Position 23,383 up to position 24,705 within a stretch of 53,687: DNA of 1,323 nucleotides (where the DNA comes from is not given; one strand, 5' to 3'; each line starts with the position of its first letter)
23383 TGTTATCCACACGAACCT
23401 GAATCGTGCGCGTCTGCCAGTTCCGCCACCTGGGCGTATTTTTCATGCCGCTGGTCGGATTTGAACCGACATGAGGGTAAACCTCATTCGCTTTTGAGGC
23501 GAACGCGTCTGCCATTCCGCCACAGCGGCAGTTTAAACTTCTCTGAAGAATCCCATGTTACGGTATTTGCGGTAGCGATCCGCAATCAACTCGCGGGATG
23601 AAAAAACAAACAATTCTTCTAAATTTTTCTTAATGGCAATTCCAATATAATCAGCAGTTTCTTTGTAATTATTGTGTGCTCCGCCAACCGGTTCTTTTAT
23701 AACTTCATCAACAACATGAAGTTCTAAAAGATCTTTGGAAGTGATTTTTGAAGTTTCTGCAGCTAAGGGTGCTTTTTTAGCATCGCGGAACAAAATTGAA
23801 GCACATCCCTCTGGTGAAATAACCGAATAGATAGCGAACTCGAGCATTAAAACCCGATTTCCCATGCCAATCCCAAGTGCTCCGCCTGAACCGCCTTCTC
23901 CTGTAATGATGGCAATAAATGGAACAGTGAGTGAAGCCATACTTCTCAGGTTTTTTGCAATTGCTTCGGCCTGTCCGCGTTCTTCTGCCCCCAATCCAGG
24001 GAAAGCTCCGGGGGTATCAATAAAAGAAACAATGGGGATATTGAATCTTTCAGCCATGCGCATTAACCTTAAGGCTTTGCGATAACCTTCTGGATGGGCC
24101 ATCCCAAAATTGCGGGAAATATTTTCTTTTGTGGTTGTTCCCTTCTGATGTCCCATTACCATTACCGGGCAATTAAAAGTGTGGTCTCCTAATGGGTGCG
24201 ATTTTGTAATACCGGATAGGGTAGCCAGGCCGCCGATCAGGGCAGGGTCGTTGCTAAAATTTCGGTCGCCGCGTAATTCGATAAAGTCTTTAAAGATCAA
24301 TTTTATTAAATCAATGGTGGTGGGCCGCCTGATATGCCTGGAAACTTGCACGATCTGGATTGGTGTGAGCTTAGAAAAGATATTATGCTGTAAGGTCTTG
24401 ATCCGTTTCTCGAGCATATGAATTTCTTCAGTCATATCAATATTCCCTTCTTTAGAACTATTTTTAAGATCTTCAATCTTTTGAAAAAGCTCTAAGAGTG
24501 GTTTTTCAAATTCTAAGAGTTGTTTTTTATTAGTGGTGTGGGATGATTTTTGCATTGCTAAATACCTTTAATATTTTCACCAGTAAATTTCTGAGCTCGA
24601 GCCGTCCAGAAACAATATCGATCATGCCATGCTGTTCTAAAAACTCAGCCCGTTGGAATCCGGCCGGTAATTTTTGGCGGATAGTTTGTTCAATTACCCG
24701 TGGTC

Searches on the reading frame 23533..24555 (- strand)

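Call 55: search_protein_families(library=pfam, proteins=[window:23533-24555:-])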
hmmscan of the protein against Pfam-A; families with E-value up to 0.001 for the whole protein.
window:23533-24555:- (340 aa): 2 families
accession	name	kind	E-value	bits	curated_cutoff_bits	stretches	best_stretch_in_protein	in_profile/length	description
PF03255.19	ACCA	-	7.4e-136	452.8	23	1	14-335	2-310/310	Acetyl co-enzyme A carboxylase carboxyltransferase-like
PF01039.27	Carboxyl_trans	-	8e-17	61.5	22.3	1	148-264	305-425/493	Carboxyl transferase domain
